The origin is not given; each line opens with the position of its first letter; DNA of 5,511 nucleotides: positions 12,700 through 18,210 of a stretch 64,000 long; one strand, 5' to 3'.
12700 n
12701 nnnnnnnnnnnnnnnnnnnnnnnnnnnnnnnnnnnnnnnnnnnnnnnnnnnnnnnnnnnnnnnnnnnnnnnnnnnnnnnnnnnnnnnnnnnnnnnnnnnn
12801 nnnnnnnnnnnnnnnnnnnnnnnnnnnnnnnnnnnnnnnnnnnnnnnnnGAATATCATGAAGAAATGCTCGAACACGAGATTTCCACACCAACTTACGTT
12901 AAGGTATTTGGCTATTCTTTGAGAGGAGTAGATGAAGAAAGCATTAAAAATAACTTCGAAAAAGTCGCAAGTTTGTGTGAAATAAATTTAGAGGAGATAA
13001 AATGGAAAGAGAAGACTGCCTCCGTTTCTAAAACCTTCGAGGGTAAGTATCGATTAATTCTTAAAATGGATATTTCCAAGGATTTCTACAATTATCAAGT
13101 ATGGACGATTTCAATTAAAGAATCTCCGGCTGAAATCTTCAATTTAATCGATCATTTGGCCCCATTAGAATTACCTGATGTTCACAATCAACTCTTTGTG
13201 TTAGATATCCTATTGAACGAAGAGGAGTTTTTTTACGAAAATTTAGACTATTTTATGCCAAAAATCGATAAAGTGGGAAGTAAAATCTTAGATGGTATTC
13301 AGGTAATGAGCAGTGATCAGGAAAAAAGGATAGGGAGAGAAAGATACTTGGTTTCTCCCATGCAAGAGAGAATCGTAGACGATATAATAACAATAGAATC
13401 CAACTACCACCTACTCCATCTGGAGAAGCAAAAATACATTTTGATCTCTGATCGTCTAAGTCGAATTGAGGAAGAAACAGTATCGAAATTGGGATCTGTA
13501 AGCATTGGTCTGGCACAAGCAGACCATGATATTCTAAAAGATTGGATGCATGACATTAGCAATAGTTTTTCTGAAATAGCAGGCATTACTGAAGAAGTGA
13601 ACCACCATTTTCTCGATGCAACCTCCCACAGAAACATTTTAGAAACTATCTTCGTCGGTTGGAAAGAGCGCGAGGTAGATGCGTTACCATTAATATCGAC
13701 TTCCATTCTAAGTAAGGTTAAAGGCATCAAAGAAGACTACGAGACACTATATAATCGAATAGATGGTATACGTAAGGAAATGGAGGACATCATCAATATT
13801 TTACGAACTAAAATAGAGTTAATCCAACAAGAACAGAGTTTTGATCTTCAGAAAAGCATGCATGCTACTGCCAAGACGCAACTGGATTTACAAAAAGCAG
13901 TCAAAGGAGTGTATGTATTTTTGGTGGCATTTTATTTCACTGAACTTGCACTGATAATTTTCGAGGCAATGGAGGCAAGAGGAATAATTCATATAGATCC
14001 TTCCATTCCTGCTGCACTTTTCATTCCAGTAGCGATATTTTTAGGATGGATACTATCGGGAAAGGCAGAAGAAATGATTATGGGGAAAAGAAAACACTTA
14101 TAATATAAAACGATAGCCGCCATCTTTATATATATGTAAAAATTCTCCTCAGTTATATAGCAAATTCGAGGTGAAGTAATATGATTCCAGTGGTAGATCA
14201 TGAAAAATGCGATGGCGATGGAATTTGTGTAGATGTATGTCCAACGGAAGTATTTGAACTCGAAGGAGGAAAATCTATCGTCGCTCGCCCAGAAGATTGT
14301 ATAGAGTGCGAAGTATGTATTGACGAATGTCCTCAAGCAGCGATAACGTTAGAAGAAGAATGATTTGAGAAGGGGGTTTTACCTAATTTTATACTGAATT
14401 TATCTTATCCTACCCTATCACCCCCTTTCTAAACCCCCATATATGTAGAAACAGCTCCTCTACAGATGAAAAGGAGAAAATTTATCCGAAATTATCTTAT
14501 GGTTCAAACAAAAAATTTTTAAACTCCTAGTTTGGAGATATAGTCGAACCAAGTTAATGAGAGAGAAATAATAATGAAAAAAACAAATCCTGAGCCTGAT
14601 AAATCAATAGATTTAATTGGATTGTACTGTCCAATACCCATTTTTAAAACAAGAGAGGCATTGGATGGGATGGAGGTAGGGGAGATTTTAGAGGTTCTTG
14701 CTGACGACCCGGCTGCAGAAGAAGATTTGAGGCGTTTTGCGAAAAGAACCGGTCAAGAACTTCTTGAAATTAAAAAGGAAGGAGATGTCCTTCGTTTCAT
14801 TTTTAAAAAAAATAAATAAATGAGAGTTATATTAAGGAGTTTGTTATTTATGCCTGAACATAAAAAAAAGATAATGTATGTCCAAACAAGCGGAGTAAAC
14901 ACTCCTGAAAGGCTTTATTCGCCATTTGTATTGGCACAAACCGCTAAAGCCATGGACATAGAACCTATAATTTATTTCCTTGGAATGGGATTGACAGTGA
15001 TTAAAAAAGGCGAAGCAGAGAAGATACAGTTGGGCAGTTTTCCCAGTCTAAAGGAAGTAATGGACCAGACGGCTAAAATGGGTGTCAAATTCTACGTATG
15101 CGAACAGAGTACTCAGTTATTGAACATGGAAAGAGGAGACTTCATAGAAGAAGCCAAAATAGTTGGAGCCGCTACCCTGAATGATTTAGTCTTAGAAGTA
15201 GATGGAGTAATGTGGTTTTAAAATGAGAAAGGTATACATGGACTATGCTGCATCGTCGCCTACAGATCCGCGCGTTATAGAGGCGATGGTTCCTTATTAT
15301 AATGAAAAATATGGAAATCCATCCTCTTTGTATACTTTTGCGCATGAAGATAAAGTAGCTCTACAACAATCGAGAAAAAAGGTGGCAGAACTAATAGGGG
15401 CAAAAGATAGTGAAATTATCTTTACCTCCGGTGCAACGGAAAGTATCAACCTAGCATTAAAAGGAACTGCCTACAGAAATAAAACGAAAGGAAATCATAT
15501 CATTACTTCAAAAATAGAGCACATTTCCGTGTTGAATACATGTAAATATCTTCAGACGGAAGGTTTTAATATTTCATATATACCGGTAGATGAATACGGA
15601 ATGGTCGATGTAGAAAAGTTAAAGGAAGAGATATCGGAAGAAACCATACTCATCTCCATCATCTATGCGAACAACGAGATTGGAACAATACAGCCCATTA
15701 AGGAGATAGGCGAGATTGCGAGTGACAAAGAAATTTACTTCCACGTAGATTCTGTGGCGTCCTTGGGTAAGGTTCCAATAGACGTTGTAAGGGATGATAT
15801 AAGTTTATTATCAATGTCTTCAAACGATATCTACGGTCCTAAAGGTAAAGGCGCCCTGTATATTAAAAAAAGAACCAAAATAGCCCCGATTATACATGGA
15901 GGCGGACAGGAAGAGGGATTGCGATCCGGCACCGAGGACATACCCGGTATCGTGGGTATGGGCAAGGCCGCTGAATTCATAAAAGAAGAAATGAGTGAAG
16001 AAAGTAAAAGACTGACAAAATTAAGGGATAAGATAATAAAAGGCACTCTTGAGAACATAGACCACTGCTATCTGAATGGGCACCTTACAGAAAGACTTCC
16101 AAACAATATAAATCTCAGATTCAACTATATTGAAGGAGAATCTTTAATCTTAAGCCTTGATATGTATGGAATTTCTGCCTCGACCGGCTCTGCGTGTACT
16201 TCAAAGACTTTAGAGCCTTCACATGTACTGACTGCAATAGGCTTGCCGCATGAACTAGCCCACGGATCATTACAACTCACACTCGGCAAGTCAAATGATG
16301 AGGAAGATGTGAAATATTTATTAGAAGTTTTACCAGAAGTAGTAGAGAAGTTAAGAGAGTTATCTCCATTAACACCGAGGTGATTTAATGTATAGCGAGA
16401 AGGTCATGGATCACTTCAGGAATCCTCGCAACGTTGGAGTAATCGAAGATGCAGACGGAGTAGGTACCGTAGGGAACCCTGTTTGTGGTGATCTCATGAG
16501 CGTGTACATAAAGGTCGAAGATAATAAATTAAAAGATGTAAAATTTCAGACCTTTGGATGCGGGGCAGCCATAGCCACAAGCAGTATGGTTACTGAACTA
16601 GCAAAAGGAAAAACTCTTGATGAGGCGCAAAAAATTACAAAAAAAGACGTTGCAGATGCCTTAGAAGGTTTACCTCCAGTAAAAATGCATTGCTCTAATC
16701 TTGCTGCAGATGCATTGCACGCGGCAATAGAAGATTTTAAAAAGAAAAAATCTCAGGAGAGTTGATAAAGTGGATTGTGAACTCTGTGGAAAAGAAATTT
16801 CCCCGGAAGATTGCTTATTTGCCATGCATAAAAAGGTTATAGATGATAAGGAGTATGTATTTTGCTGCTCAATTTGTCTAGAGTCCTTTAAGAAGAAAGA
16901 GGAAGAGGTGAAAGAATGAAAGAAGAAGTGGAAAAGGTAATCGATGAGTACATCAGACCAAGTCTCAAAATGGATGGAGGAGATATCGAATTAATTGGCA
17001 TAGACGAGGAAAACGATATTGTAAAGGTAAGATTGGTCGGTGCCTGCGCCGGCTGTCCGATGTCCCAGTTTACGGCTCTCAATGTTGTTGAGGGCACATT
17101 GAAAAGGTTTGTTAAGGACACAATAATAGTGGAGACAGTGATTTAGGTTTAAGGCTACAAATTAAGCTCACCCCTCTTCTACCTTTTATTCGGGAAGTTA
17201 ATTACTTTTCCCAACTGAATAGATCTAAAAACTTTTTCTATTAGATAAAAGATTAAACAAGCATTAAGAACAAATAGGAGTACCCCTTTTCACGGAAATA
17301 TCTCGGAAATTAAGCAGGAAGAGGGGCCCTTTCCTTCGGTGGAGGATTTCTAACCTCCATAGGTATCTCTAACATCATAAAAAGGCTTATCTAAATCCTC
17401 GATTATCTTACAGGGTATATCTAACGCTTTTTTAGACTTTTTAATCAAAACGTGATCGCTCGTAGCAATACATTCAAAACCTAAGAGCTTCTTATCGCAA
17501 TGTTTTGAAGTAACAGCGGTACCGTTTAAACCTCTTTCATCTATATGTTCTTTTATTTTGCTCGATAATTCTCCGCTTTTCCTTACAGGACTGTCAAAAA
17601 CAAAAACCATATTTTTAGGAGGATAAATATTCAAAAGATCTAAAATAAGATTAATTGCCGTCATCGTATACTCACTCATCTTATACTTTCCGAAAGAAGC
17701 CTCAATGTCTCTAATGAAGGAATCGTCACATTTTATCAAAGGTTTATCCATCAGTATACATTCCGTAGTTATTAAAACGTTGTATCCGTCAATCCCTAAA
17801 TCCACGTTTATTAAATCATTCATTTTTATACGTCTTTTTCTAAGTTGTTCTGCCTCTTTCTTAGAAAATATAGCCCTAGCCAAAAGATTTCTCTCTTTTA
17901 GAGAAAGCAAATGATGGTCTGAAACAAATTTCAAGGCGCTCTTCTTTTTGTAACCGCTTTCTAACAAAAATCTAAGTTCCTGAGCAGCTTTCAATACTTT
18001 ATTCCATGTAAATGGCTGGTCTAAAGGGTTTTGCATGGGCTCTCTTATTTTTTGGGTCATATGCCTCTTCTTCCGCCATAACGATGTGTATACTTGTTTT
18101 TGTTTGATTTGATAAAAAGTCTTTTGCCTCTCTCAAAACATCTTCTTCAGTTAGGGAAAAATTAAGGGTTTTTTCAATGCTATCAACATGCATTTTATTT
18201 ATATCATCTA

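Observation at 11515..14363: Unusual redox module: Cys-rich protein, Grx-FTR-like fusion with a huge membrane-anchored C-terminal domain, and a ferredoxin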

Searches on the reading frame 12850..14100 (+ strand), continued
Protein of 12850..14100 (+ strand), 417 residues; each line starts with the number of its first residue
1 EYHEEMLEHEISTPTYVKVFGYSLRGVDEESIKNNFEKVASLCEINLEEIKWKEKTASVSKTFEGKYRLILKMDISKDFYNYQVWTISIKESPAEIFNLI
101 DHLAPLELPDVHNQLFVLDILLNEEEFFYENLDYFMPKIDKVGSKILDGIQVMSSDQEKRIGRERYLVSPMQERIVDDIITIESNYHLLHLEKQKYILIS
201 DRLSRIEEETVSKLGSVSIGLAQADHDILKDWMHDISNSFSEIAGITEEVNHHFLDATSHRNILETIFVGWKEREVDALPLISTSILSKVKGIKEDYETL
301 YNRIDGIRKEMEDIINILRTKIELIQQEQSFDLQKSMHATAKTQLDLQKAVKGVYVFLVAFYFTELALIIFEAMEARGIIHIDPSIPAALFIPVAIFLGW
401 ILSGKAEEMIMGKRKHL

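Call 101: search_dna_similar(query=L046:6920-8248:+, collection=plasmids, mode=protein, max_rows=30, rows=spread)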
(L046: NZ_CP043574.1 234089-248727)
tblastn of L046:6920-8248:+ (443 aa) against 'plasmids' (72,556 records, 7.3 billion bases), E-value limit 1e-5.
Records with a match: 351; places in all: 375; records where one place covers at least 80% of the query: 247.
Best place of each record, by identity: >=99% 4; 80-90% 3; 60-80% 113; <60% 231.
By first word of the organism name: Rhizobium 160; Enterobacter 30; Klebsiella 17; Sphingobium 16; Escherichia 15; Citrobacter 14; Agrobacterium 13; Sinorhizobium 8; Bradyrhizobium 8; Acinetobacter 6; and 29 more.
By predicted mobility (MOB-suite, as given by PLSDB): conjugative 200; non-mobilizable 119; mobilizable 32.
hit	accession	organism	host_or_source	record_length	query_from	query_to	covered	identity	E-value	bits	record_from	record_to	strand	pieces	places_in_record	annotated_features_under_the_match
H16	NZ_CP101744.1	Comamonas sp. C11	mixed culture,wastewater treatment plant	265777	1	443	100%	100.0%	0e+0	820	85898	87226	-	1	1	DUF3422 family protein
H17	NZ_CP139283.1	Acinetobacter pittii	Homo sapiens,Catheter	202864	1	439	99%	70.8%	0e+0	576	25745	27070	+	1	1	DUF3422 family protein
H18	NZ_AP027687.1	Escherichia coli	-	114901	1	436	98%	66.9%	1e-165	523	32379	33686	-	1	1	DUF3422 family protein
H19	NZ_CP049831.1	Aeromonas salmonicida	Turbo,whole organism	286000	1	436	98%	66.9%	1e-165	523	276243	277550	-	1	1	DUF3422 family protein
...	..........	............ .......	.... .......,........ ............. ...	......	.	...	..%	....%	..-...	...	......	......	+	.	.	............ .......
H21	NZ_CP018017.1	Kosakonia radicincitans DSM 16656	winter wheat,phyllosphere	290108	1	436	98%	66.7%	2e-165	522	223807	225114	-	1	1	DUF3422 family protein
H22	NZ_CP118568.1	Enterobacter hormaechei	Homo sapiens,blood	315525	1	436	98%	66.7%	2e-165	522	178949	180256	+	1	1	DUF3422 family protein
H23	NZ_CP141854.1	Klebsiella pneumoniae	Homo sapiens,pure culture,rectal swab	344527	1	436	98%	66.7%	2e-165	522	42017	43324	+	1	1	DUF3422 family protein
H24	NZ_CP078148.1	Klebsiella variicola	Homo sapiens,sputum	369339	1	436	98%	66.7%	2e-165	522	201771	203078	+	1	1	DUF3422 family protein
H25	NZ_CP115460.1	Sphingobium yanoikuyae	cell culture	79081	17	435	95%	65.3%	7e-160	507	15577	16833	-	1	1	DUF3422 family protein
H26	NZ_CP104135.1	Sinorhizobium sp. C101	Phaseolus vulgaris,cell ...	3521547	20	433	93%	55.3%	1e-116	382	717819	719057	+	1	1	none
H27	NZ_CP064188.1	Rhizobium sp. 007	Onobrychis viciifolia,cell culture,root ...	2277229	19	435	94%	53.7%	1e-105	350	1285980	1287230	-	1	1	none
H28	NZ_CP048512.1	Agrobacterium tumefaciens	walnut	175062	3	436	98%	40.9%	4e-69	245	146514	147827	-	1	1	DUF3422 domain-containing protein | ornithine cyclodeaminase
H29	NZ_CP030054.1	Bradyrhizobium guangzhouense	Arachis hypogaea,Microbe,nodule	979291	15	433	95%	41.5%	7e-70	247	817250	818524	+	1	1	DUF3422 domain-containing protein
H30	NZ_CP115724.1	Citrobacter braakii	-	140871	225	436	48%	73.8%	7e-68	241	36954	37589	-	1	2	none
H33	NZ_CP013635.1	Rhizobium sp. N324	Phaseolus vulgaris,Whole ...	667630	34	432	90%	32.2%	1e-38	156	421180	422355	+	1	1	DUF3422 domain-containing protein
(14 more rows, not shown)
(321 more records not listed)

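Call 102: get_annotated_region(hit=H18, flank=6000)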
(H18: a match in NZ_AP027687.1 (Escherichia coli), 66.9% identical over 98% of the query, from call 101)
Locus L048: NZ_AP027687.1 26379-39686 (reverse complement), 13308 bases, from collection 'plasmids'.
description: Escherichia coli strain PSS-10 plasmid pPSS-10_2, complete sequence
organism: Escherichia coli (NCBI taxid 562)
taxonomy: Bacteria; Pseudomonadota; Gammaproteobacteria; Enterobacterales; Enterobacteriaceae; Escherichia; Escherichia coli
host: -; source: -; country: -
typing (MOB-suite, as given by PLSDB): conjugative; replicon IncFIB,IncFIC,rep_cluster_2244; relaxase MOBF; mating-pair formation MPF_F
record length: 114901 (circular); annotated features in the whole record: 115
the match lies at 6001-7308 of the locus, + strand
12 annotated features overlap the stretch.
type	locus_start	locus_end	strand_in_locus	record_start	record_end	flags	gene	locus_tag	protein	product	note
CDS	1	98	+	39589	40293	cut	-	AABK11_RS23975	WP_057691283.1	IS6-like element IS26 family transposase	GO:0006313 - DNA transposition [Evidence IEA]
CDS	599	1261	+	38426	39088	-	-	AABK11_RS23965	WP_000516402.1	division plane positioning ATPase MipZ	-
CDS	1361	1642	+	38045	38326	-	-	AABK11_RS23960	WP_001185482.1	hypothetical protein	-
CDS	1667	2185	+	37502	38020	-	-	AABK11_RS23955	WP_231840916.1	hypothetical protein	-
CDS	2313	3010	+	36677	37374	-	-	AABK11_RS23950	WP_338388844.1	IS1-like element IS1B family transposase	GO:0006313 - DNA transposition [Evidence IEA]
CDS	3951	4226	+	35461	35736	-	frmR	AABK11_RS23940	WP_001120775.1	formaldehyde-responsive transcriptional repressor FrmR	-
CDS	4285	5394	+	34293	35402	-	-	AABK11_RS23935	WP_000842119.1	S-(hydroxymethyl)glutathione dehydrogenase/class III alcohol dehydrogenase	GO:0006113 - fermentation [Evidence IEA]; GO:0009404 - toxin metabolic process [Evidence IEA]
CDS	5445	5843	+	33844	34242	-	-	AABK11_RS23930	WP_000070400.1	VOC family protein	-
CDS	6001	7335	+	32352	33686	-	-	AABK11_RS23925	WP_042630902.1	DUF3422 family protein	-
CDS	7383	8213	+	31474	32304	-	fghA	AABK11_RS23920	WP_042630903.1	S-formylglutathione hydrolase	GO:0046292 - formaldehyde metabolic process [Evidence IEA]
CDS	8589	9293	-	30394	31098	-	-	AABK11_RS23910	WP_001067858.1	IS6-like element IS26 family transposase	GO:0006313 - DNA transposition [Evidence IEA]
CDS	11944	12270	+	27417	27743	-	nirD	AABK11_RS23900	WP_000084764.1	nitrite reductase small subunit NirD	-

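Call 103: get_annotated_region(hit=H33, flank=5000)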
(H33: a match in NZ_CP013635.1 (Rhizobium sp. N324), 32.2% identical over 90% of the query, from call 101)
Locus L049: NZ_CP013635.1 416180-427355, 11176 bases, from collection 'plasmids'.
description: Rhizobium sp. N324 plasmid pRspN324e, complete sequence
organism: Rhizobium sp. N324 (NCBI taxid 1703969)
taxonomy: Bacteria; Pseudomonadota; Alphaproteobacteria; Hyphomicrobiales; Rhizobiaceae; Rhizobium; Rhizobium sp. N324
host: -; source: Phaseolus vulgaris,Whole organism,Legume-root nodule,legume-root nodule; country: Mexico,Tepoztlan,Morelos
typing (MOB-suite, as given by PLSDB): non-mobilizable
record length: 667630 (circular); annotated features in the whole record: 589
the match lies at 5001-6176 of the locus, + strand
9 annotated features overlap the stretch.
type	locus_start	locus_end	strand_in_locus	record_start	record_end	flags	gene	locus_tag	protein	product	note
CDS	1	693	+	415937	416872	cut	-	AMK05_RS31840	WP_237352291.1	glycine betaine ABC transporter substrate-binding protein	GO:0055085 - transmembrane transport [Evidence IEA]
CDS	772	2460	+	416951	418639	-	-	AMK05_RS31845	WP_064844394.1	choline dehydrogenase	-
CDS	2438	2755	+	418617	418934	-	-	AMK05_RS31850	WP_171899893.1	cupin domain-containing protein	-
CDS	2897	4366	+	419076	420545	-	betB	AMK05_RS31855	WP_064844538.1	betaine-aldehyde dehydrogenase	GO:0019285 - glycine betaine biosynthetic process from choline [Evidence IEA]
CDS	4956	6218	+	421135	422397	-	-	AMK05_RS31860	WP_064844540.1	DUF3422 domain-containing protein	-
CDS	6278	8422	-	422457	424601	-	-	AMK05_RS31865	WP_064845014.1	methyl-accepting chemotaxis protein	GO:0006935 - chemotaxis [Evidence IEA]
CDS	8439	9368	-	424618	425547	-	-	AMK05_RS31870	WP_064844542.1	substrate-binding domain-containing protein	-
CDS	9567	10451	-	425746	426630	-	-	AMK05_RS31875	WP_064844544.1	carbohydrate ABC transporter permease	GO:0008643 - carbohydrate transport [Evidence IEA]; GO:0055085 - transmembrane transport [Evidence IEA]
CDS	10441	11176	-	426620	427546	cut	-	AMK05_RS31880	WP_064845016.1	sugar ABC transporter permease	-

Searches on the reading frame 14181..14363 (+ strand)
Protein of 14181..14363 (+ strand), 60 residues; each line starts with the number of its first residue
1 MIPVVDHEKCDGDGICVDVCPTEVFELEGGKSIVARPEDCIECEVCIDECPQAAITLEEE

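Call 3: search_protein_families(library=pfam, proteins=[window:14181-14363:+], max_evalue=0.01)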
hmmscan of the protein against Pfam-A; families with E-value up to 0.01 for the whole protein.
window:14181-14363:+ (60 aa): 15 families
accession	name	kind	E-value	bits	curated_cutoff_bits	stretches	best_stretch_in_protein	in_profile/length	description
PF00037.32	Fer4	-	3.3e-13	49.3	21.1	2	3-25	1-23/24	4Fe-4S binding domain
PF12838.12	Fer4_7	-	4.4e-12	46.7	27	3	9-54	1-52/52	4Fe-4S dicluster domain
PF13237.11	Fer4_10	-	4.5e-11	42.9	25.5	2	3-51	2-53/53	4Fe-4S dicluster domain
PF12837.12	Fer4_6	-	7.6e-09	35.5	25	1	2-25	1-24/24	4Fe-4S binding domain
PF13187.11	Fer4_9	-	2.7e-08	34.1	27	1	9-55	1-52/52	4Fe-4S dicluster domain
PF13484.11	Fer4_16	-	1.9e-07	32.2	30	1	40-58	2-20/66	4Fe-4S double cluster binding domain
PF12800.12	Fer4_4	-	4.1e-06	27.1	24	1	37-52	1-16/17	4Fe-4S binding domain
PF12797.12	Fer4_2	-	4.1e-06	26.8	24.5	1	2-22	2-22/22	4Fe-4S binding domain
PF14697.11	Fer4_21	-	5.4e-06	26.9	35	2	33-56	34-58/59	4Fe-4S dicluster domain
PF13459.11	Fer4_15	-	4.6e-05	24.5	22.4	1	4-32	2-30/66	4Fe-4S single cluster domain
PF12798.12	Fer4_3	-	0.00016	22.6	27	0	10-23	1-14/15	4Fe-4S binding domain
PF13370.11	Fer4_13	-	0.00087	20.4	24.5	0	5-56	1-57/58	4Fe-4S single cluster domain of Ferredoxin I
PF13183.11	Fer4_8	-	0.0009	20.2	27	0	38-54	3-19/68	4Fe-4S dicluster domain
PF25160.1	LdpA_Fe-S-bd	-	0.0012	19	27.6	0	5-25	23-43/49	LdpA Fe-S cluster-binding domain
PF13534.11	Fer4_17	-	0.0013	19.7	22.2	0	40-56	2-18/61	4Fe-4S dicluster domain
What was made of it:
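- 14181..14363 (+): 60-aa ferredoxin (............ + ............), the likely electron donor of the FDR domain; a TATA-like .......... lies about 45 nt upstream. Pfam Fer4 (call 3).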

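Call 4: search_protein_families(library=ncbifam, proteins=[window:14181-14363:+], max_evalue=0.01)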
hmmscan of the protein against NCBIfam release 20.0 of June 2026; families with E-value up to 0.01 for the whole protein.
window:14181-14363:+ (60 aa): 79 families (the best 25 are shown)
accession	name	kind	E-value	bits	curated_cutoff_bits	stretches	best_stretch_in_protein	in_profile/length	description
NF040864.1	HgcB_ferredoxin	equivalog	4.6e-14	52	99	1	5-58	11-64/93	mercury methylation ferredoxin HgcB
NF043039.1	HgcAB_like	equivalog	2.7e-13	50.3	285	1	5-55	297-349/350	HgcAB-like fusion protein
NF045490.1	FdxA_Protbact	equivalog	3.5e-10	40.1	135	1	16-60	17-60/104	ferredoxin FdxA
NF038196.1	ferrodoxin_EFR1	subfamily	1.4e-09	38.4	75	1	6-59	183-233/242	EFR1 family ferrodoxin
NF006221.0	PRK08348.1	subfamily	1.5e-09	37.7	124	1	5-59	41-96/136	NADH-plastoquinone oxidoreductase subunit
TIGR02179.1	PorD_KorD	subfamily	9.4e-09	35.3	60.05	1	2-60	19-77/78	2-oxoacid:acceptor oxidoreductase, delta subunit, pyruvate/2-ketoisovalerate family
NF045874.1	Vhu_polyferre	exception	1.1e-08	34.3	600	1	5-58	193-246/381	F420-non-reducing hydrogenase associated-polyferredoxin VhuB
NF005503.0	PRK07118.1-2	equivalog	1.5e-08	34.3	252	1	2-34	161-193/292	RnfABCDGE type electron transport complex subunit B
TIGR02060.1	aprB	equivalog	2.9e-08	33.7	135.65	1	3-57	3-64/132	adenylyl-sulfate reductase subunit beta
TIGR04395.1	cutC_activ_rSAM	equivalog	3e-08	33.3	360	1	6-57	52-105/309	choline TMA-lyase-activating enzyme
TIGR03294.1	FrhG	equivalog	5.5e-08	32.8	245.5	1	2-55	168-220/228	coenzyme F420 hydrogenase subunit gamma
NF040770.1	hetero_SS_HdrA2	exception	8.6e-08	30.7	1100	1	3-58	572-626/777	CoB-CoM heterodisulfide reductase HdrA2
NF040684.1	PorD_Arch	equivalog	5.2e-07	29.7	120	1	2-60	26-84/85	pyruvate synthase subunit PorD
TIGR02936.1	fdxN_nitrog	equivalog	5.7e-07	29.6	80.55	2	4-29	17-42/91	ferredoxin III, nif-specific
NF007205.0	PRK09626.1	equivalog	6.3e-07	29.4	93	1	5-57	14-73/105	2-oxoglutarate-acceptor oxidoreductase subunit OorD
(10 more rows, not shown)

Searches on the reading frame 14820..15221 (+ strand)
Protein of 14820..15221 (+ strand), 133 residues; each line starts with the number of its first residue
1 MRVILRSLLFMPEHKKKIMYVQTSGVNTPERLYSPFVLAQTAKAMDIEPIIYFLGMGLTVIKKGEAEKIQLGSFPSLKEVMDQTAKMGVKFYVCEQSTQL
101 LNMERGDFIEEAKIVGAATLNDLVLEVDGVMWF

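Call 3: search_protein_families(library=pfam, proteins=[window:14820-15221:+], max_evalue=0.01)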
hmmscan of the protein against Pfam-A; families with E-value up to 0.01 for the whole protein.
window:14820-15221:+ (133 aa): 2 families
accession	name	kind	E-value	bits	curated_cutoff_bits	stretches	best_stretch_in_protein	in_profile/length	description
PF02635.20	DsrE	-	4.8e-18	65.9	22.7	1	16-133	1-116/116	DsrE/DsrF-like family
PF13686.11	DrsE_2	-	3.6e-16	59.9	25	2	74-122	98-146/156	DsrE/DsrF/DrsH-like family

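Call 4: search_protein_families(library=ncbifam, proteins=[window:14820-15221:+], max_evalue=0.01)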
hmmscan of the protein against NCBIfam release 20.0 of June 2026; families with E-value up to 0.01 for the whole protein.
window:14820-15221:+ (133 aa): 1 family
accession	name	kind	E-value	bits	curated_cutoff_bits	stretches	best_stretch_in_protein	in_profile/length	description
NF047629.1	SulfCarrDsrE2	equivalog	2.6e-09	37.5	210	2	70-131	96-157/159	sulfur carrier protein DsrE2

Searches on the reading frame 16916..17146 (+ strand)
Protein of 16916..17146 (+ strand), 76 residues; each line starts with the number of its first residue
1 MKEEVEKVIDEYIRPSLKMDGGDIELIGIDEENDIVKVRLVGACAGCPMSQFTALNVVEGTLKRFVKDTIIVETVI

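Call 91: search_protein_families(library=pfam, proteins=[window:16916-17146:+], max_evalue=0.0001)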
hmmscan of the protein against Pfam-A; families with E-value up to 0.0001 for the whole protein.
window:16916-17146:+ (76 aa): 1 family
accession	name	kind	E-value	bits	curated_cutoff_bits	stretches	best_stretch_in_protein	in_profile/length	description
PF01106.22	NifU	-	1.3e-25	89.7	27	1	5-73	1-67/67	NifU-like domain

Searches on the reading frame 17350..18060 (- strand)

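Call 91: search_protein_families(library=pfam, proteins=[window:17350-18060:-], max_evalue=0.0001)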
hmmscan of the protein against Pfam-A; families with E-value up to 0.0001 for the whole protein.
window:17350-18060:- (236 aa): 2 families
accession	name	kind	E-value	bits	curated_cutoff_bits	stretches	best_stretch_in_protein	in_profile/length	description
PF18481.7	DUF5616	-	1e-39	136.4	27.6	1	82-216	3-138/140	Domain of unknown function (DUF5616)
PF04256.18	DUF434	-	1.2e-18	67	27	1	23-75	3-55/56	Protein of unknown function (DUF434)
